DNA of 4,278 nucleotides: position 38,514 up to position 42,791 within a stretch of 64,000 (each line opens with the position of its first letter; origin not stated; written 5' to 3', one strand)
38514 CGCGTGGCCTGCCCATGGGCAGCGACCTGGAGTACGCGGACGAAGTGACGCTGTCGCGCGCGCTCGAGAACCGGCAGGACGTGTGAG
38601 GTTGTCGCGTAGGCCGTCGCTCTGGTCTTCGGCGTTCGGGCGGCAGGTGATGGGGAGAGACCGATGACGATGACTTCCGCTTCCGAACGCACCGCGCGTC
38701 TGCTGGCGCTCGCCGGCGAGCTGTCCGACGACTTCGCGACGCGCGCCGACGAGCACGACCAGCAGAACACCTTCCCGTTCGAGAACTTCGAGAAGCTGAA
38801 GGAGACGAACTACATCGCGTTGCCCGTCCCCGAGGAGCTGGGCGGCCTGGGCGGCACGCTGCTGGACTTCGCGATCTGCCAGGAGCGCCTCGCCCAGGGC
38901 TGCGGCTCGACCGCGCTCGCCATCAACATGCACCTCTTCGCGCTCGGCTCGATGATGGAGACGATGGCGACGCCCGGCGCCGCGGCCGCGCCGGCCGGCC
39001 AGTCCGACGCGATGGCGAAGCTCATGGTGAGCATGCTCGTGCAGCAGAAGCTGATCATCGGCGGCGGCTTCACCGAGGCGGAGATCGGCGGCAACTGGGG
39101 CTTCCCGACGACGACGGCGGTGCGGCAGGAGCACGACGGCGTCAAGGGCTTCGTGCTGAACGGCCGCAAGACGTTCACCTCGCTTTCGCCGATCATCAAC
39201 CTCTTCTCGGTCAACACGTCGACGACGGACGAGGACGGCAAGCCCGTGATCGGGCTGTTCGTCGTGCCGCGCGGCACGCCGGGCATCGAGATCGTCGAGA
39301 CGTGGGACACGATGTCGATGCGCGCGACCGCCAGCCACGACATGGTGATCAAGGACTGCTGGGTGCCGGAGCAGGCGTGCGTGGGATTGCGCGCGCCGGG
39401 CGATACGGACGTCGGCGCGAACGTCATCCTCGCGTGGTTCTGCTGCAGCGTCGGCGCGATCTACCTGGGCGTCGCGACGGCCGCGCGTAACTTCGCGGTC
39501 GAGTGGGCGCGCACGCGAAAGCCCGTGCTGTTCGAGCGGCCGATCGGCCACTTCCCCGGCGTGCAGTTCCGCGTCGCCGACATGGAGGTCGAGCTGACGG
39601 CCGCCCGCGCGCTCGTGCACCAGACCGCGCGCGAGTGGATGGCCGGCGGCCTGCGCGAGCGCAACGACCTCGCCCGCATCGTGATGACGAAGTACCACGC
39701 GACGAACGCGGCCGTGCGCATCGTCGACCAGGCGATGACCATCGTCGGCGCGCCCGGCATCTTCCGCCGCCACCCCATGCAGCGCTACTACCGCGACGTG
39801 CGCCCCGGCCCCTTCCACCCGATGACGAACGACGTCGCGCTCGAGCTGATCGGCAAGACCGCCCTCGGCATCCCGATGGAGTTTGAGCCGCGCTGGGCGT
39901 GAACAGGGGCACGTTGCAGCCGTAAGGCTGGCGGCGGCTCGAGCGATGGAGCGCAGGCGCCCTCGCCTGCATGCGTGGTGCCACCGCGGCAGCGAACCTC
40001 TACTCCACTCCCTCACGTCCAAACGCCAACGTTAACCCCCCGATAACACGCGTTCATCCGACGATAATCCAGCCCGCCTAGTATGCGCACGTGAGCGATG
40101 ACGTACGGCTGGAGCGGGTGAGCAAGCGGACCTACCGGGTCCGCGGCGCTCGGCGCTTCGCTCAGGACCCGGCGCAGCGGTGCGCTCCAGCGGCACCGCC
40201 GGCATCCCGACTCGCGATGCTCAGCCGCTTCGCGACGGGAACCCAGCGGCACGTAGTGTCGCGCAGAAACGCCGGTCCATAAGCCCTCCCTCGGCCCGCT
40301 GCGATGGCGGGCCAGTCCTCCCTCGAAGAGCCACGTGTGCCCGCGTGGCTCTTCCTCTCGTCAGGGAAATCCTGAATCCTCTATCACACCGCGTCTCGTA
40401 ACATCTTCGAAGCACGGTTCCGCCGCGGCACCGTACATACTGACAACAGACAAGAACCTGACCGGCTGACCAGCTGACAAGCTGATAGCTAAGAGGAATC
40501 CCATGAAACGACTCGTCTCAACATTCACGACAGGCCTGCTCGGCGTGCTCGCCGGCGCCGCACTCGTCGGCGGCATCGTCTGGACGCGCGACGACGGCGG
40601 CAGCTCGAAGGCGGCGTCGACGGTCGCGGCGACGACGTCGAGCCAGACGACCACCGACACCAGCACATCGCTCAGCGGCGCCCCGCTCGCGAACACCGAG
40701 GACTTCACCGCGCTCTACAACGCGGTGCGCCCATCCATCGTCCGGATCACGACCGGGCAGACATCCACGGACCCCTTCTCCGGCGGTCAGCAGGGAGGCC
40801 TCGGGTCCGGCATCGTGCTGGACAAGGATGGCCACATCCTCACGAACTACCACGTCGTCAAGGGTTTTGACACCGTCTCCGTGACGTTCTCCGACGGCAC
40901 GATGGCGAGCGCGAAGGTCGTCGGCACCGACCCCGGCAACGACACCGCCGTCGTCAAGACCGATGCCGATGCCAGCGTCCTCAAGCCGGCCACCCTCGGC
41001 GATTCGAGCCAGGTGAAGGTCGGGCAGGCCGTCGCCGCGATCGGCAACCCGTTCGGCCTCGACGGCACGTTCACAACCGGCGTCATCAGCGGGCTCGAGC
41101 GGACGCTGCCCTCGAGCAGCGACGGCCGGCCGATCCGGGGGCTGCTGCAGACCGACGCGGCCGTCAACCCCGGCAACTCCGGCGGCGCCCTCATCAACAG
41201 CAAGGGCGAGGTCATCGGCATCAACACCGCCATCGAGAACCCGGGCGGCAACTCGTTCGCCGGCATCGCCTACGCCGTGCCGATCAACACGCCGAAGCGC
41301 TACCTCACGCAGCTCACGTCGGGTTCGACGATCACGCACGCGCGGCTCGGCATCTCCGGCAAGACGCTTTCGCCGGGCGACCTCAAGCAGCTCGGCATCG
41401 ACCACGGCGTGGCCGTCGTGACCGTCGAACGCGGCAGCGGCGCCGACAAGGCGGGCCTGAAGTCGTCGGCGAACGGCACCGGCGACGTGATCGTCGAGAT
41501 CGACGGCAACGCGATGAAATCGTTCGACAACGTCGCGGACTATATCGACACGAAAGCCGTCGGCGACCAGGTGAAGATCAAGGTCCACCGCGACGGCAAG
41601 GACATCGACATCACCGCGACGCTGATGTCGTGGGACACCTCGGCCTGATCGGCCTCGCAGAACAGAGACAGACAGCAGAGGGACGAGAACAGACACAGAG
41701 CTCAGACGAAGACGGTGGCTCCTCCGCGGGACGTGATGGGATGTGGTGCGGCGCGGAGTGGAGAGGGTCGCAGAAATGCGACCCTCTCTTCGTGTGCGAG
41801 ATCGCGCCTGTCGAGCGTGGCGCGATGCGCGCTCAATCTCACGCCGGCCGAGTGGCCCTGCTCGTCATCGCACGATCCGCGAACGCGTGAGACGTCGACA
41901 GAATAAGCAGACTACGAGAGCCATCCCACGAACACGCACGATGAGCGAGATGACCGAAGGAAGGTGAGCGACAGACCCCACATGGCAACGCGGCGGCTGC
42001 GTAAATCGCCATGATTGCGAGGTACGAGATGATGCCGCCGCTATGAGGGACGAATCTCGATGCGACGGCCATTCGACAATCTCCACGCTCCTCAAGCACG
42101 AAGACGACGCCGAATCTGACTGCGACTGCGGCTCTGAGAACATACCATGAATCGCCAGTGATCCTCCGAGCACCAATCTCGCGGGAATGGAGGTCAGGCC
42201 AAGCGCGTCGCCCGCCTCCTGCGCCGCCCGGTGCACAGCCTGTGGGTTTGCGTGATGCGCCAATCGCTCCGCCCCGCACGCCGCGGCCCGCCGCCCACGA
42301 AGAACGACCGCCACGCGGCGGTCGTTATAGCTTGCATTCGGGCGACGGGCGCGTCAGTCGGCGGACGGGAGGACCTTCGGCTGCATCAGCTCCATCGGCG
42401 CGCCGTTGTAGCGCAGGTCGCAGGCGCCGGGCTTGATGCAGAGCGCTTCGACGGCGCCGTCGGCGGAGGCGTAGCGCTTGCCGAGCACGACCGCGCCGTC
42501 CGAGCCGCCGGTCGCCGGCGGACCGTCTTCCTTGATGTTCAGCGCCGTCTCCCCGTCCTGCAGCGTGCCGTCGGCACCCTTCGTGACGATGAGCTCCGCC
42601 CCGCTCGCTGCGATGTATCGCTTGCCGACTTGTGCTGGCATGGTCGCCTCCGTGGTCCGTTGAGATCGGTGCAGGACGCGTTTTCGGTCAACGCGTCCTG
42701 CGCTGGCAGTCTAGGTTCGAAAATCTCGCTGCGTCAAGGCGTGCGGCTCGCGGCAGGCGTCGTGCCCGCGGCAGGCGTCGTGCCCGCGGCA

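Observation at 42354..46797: Complex-III-like operon with split cytochrome b, Rieske protein and a cytochrome c::cupredoxin fusion carrying an 18-nt tandem repeat tail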

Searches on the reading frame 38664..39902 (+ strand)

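Call 23: search_protein_families(library=pfam, proteins=[window:38664-39902:+], max_evalue=1)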
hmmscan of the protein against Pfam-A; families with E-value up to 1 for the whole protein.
window:38664-39902:+ (412 aa): 5 families
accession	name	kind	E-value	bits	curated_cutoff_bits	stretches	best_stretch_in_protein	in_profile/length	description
PF00441.29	Acyl-CoA_dh_1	-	1.2e-26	94.1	22.4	1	262-399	17-148/150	Acyl-CoA dehydrogenase, C-terminal domain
PF08028.16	Acyl-CoA_dh_2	-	5.4e-25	88.7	22.7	1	263-389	3-133/134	Acyl-CoA dehydrogenase, C-terminal domain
PF02770.24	Acyl-CoA_dh_M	-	2.1e-14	53.9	33.3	1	135-232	3-97/97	Acyl-CoA dehydrogenase, middle domain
PF02771.21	Acyl-CoA_dh_N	-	3.8e-13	50.2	22.9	1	22-103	17-98/113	Acyl-CoA dehydrogenase, N-terminal domain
PF11794.13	HpaB_N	-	0.051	13.6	35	1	160-226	175-242/270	4-hydroxyphenylacetate 3-hydroxylase N terminal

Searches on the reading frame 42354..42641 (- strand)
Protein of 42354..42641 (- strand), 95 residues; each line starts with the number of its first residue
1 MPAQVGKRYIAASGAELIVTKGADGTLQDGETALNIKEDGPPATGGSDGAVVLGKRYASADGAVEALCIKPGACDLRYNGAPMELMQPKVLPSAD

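Call 4: search_protein_families(library=pfam, proteins=[window:42354-42641:-], max_evalue=0.01)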
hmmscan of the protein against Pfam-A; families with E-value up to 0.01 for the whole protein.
window:42354-42641:- (95 aa): 0 families

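Call 23: search_protein_families(library=pfam, proteins=[window:42354-42641:-], max_evalue=1)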
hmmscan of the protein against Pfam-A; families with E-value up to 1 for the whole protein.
window:42354-42641:- (95 aa): 1 family
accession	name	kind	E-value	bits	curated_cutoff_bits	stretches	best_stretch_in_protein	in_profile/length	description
PF09864.15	MliC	-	0.19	12.1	22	0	2-33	36-64/67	Membrane-bound lysozyme-inhibitor of c-type lysozyme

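Call 32: search_protein_families(library=ncbifam, proteins=[window:42354-42641:-], max_evalue=0.1)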
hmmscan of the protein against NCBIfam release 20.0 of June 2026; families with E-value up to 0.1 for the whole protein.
window:42354-42641:- (95 aa): 0 families
